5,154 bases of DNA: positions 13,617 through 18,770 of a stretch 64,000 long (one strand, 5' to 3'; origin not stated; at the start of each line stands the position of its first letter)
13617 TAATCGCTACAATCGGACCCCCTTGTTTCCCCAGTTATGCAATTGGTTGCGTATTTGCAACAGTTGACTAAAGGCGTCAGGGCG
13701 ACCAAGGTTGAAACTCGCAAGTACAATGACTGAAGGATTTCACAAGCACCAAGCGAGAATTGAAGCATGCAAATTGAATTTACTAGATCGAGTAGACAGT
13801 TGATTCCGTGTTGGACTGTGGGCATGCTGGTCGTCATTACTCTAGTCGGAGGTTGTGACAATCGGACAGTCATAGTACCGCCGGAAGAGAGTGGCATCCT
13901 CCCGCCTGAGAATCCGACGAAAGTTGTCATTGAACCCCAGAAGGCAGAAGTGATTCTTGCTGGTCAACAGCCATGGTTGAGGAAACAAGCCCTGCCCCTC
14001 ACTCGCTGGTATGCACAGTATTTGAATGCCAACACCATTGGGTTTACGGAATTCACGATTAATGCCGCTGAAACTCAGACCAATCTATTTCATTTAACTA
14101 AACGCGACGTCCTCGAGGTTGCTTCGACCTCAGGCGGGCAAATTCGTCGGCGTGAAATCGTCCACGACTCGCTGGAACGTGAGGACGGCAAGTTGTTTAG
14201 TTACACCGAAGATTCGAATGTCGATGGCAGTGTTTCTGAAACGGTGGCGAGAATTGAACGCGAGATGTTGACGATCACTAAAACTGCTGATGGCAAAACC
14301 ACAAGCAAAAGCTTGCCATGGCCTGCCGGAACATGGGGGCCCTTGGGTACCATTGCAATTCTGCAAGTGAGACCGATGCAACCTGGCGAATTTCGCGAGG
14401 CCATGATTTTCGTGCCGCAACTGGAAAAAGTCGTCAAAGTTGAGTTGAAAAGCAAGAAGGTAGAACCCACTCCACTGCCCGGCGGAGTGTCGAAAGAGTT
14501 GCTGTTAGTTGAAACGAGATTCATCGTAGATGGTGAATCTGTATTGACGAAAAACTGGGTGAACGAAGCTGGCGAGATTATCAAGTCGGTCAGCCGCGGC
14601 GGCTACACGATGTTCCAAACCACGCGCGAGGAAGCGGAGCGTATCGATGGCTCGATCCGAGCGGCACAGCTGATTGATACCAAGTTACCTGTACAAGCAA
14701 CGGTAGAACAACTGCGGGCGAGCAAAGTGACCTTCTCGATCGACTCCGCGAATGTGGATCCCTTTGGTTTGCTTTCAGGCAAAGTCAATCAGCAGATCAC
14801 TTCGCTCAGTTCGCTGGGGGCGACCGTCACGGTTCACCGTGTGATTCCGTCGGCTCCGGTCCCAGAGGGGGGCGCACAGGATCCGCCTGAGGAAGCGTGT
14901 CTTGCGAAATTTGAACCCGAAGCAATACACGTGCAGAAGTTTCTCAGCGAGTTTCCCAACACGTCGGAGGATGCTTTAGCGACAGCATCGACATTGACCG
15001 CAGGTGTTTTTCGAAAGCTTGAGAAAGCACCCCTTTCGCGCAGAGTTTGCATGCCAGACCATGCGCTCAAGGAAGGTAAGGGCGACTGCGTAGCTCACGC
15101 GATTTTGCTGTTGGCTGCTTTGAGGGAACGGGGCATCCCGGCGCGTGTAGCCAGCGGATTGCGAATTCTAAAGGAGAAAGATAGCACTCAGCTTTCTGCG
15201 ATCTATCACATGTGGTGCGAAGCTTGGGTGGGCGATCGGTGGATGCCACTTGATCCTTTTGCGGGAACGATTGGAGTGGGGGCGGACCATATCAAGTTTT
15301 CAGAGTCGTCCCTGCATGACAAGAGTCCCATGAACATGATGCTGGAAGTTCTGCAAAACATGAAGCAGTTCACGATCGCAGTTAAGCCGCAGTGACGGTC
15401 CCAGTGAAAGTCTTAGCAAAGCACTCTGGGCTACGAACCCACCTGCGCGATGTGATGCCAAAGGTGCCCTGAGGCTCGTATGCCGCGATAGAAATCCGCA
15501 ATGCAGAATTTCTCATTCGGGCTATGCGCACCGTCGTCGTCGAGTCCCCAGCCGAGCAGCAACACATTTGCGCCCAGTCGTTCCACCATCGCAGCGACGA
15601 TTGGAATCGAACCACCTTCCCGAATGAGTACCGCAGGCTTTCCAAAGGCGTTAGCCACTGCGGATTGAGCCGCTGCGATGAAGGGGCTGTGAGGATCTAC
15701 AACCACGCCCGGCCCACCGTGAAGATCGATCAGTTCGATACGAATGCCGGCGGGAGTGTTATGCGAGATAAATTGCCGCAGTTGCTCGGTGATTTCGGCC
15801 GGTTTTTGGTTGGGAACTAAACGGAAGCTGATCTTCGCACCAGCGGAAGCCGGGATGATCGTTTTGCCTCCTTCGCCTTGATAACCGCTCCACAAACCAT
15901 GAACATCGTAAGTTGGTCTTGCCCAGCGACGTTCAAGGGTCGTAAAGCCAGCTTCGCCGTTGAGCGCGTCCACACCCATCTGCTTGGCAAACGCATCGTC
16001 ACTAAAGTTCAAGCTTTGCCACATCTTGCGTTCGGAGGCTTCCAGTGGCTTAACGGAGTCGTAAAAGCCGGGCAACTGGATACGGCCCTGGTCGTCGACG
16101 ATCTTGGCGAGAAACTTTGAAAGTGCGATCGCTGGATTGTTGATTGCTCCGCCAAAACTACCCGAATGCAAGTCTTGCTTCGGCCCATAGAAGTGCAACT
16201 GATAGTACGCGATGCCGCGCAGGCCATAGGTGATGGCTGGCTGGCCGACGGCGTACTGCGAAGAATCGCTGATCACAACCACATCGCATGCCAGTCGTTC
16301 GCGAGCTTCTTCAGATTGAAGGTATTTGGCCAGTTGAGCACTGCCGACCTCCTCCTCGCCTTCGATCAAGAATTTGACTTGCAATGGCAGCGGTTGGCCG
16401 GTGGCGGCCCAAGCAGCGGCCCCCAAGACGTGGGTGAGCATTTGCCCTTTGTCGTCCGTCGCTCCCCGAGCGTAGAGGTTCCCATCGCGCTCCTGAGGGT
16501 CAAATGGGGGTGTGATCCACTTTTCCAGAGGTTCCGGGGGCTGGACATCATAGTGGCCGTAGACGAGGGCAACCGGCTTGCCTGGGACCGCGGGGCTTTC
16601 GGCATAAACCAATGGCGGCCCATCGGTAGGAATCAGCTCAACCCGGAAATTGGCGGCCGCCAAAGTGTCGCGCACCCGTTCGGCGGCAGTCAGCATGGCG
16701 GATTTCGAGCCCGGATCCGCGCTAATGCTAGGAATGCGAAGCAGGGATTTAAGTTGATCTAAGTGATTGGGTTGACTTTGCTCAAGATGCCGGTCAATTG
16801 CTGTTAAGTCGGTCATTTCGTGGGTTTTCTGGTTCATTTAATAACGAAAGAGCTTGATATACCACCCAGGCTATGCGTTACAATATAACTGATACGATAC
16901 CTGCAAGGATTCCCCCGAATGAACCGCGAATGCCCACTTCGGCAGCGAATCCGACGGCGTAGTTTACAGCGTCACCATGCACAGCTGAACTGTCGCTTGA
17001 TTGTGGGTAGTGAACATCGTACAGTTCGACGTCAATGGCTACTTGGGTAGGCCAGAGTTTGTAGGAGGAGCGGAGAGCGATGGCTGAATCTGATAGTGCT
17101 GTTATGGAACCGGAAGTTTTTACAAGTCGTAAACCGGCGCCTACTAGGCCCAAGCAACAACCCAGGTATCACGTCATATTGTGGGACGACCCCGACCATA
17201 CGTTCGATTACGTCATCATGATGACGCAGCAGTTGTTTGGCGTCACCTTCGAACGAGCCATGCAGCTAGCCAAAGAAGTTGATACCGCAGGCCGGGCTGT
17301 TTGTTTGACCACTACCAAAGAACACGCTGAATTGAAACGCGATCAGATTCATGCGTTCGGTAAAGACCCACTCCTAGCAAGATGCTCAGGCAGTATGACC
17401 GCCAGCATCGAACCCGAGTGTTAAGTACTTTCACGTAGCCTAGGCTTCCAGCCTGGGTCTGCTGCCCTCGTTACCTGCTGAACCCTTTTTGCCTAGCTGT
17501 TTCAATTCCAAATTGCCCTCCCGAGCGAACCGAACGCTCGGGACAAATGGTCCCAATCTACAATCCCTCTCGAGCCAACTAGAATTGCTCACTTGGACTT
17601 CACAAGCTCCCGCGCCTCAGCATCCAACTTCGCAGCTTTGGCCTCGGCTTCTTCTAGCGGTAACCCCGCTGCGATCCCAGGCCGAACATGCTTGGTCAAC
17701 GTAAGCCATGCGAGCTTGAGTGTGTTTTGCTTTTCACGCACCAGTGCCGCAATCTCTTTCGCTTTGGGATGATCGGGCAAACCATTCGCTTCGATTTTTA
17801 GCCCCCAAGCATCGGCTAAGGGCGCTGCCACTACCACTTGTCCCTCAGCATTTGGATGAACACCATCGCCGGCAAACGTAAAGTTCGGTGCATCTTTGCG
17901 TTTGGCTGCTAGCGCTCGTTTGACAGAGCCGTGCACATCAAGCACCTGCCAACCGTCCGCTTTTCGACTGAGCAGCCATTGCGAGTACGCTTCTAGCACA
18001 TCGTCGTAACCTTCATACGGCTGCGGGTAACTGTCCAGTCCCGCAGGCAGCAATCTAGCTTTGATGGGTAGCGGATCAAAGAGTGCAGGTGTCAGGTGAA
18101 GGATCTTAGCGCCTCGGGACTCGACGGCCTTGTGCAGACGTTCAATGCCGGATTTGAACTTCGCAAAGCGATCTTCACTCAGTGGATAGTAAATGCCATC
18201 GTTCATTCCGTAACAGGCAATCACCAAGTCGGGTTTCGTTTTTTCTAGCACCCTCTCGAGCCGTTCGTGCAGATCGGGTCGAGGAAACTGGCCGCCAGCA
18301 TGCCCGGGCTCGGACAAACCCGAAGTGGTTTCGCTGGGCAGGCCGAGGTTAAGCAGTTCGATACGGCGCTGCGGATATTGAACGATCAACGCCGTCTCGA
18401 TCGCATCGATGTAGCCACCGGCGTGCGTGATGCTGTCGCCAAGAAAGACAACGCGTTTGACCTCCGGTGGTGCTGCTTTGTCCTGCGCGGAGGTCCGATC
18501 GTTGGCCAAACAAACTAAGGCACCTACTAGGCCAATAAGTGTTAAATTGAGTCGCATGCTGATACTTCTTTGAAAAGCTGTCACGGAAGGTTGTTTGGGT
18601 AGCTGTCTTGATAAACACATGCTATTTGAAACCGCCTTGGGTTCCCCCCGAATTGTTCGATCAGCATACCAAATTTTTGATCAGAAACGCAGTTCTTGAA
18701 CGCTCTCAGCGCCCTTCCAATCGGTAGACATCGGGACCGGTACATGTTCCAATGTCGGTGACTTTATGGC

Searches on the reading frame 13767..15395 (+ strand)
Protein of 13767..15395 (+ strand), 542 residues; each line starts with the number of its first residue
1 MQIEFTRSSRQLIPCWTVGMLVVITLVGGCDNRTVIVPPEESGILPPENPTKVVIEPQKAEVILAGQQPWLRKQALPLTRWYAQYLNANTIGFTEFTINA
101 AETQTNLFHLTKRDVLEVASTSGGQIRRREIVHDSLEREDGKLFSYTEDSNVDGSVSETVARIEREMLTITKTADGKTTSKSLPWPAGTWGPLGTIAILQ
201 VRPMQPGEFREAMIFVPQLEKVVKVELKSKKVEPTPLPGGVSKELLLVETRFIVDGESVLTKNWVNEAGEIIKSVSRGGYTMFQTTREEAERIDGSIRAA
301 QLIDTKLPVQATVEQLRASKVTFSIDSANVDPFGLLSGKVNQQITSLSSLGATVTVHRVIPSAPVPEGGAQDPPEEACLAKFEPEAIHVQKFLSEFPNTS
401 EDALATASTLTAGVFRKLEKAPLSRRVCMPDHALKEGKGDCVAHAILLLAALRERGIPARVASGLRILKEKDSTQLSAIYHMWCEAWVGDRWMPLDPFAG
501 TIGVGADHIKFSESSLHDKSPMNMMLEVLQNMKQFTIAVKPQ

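Call 9: search_protein_families(library=pfam, proteins=[window:13767-15395:+])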
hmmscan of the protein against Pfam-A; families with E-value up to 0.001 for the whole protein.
window:13767-15395:+ (542 aa): 1 family
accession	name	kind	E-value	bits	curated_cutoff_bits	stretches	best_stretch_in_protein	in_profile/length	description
PF01841.26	Transglut_core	-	2e-15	57.5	23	1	425-497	38-108/108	Transglutaminase-like superfamily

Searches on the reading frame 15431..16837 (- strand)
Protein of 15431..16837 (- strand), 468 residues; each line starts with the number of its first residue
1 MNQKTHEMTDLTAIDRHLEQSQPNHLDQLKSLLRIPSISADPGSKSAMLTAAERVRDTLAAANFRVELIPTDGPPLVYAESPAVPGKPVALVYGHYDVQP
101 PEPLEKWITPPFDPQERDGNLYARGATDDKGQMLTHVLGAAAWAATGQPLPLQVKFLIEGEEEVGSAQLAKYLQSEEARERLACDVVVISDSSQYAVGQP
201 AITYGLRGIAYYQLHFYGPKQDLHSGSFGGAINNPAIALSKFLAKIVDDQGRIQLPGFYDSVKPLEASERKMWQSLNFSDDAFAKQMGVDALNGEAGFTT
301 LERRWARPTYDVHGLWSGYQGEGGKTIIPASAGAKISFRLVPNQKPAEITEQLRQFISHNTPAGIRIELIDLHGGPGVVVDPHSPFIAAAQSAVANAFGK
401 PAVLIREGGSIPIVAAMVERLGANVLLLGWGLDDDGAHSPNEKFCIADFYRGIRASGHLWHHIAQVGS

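Call 9: search_protein_families(library=pfam, proteins=[window:15431-16837:-])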
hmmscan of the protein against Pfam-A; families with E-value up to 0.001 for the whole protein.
window:15431-16837:- (468 aa): 2 families
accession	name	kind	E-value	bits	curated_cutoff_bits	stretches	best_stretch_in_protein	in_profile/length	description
PF01546.33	Peptidase_M20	-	7.5e-32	111.3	24.6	1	91-459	1-203/206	Peptidase family M20/M25/M40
PF07687.19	M20_dimer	-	1.2e-14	54.6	21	1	204-362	1-104/107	Peptidase dimerisation domain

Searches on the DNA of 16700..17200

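Call 4: search_rna_families(source=window, start=16700, end=17200, threshold=evalue, max_evalue=10, show_alignments=3)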
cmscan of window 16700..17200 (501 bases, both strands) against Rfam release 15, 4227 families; matches with E-value up to 10: 0.
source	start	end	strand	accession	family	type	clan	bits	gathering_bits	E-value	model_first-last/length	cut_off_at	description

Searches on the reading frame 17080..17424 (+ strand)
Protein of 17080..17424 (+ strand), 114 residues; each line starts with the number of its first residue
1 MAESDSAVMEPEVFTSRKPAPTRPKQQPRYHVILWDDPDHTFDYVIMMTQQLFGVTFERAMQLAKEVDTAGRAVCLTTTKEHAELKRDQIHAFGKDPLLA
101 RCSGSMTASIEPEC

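Call 9: search_protein_families(library=pfam, proteins=[window:17080-17424:+])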
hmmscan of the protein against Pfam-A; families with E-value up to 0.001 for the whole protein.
window:17080-17424:+ (114 aa): 1 family
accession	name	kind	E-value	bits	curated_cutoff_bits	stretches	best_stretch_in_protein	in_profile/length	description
PF02617.22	ClpS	-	4.5e-19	68.4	23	1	25-93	1-69/80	ATP-dependent Clp protease adaptor protein ClpS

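Call 48: find_related_loci(query=window:17080-17421:+, collection=genome_contigs, flank=1500)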
Query window:17080-17421:+ (114 aa) in genome_contigs; peptide patterns used: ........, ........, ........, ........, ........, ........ (x = any residue, [..] = any of these).
413 stretches matched a pattern; 328 encode a relative of the query (tblastn E <= 1e-3); the best 80 are kept; 80 distinct loci.
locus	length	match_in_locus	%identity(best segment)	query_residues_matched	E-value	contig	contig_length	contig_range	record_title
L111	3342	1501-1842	93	1-114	3e-73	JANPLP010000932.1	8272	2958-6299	MAG: Planctomycetia bacterium isolate VAR_61_concoct_12_sub VAR_61_k141_443869, whole genome shotgun sequence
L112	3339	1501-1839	93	1-113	5e-71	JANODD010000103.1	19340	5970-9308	MAG: Planctomycetia bacterium isolate VAR_17_metabat_198 VAR_17_k141_2845943, whole genome shotgun sequence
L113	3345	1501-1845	90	1-113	4e-68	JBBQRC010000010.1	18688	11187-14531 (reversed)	MAG: Pirellulales bacterium isolate Co_metawrap_1642 Cmw_1642_k141_25286274_length_18688_cov_7.9985, whole genome shotgu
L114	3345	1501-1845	75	1-113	4e-57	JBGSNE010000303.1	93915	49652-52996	MAG: Pirellulaceae bacterium isolate JTS-AC248 k141_3084510, whole genome shotgun sequence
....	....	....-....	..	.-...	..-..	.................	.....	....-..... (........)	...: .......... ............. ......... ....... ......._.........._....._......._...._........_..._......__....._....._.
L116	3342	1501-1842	75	1-112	6e-56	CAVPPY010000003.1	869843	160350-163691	MAG: Pirellulaceae bacterium isolate MFD09779.bin.2.80 genome assembly, contig: contig_12735, whole genome shotgun seque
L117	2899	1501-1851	73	1-113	9e-56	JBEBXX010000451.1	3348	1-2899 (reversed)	MAG: Aureliella helgolandensis isolate T2.bin.74 NODE_95811_length_3348_cov_3.960219, whole genome shotgun sequence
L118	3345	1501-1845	74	1-113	6e-56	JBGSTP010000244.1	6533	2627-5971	MAG: Pirellulaceae bacterium isolate JTS-AC41 k141_1911263, whole genome shotgun sequence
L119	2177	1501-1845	71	1-113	1e-55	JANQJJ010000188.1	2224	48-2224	MAG: Pirellulaceae bacterium isolate PL25a_bin.111 k99_946559, whole genome shotgun sequence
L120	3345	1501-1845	73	1-113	1e-54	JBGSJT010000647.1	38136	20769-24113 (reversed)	MAG: Pirellulaceae bacterium isolate JTS-AC163 k141_101886, whole genome shotgun sequence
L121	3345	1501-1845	69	1-113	6e-54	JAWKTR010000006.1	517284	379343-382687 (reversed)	MAG: Pirellulaceae bacterium isolate BC2.51 BC2.51.fa-6, whole genome shotgun sequence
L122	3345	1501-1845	71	1-113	5e-54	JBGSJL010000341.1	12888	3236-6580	MAG: Pirellulaceae bacterium isolate JTS-AC156 k141_474806, whole genome shotgun sequence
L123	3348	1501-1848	69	1-113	2e-53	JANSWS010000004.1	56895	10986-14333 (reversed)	MAG: bacterium isolate bin.5 k141_403467_length_56895_cov_8.0037, whole genome shotgun sequence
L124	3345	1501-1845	71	1-113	5e-53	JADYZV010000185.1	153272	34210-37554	MAG: Pirellulaceae bacterium isolate SJ586 c_000001785518, whole genome shotgun sequence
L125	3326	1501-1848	66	1-114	1e-52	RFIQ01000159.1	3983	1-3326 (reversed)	MAG: Planctomycetota bacterium isolate J080 k99_352975, whole genome shotgun sequence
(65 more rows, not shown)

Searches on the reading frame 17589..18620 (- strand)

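Call 9: search_protein_families(library=pfam, proteins=[window:17589-18620:-])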
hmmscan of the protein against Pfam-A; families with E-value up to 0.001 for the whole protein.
window:17589-18620:- (343 aa): 3 families
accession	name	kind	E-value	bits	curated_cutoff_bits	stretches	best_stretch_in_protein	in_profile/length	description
PF13472.12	Lipase_GDSL_2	-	3.7e-17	63.8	32.9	1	59-261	1-176/178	GDSL-like Lipase/Acylhydrolase family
PF00657.28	Lipase_GDSL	-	2.3e-10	41.4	23.6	1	57-266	1-206/208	GDSL-like Lipase/Acylhydrolase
PF04311.20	DUF459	-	0.00012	22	27.2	0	56-157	1-95/197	Protein of unknown function (DUF459)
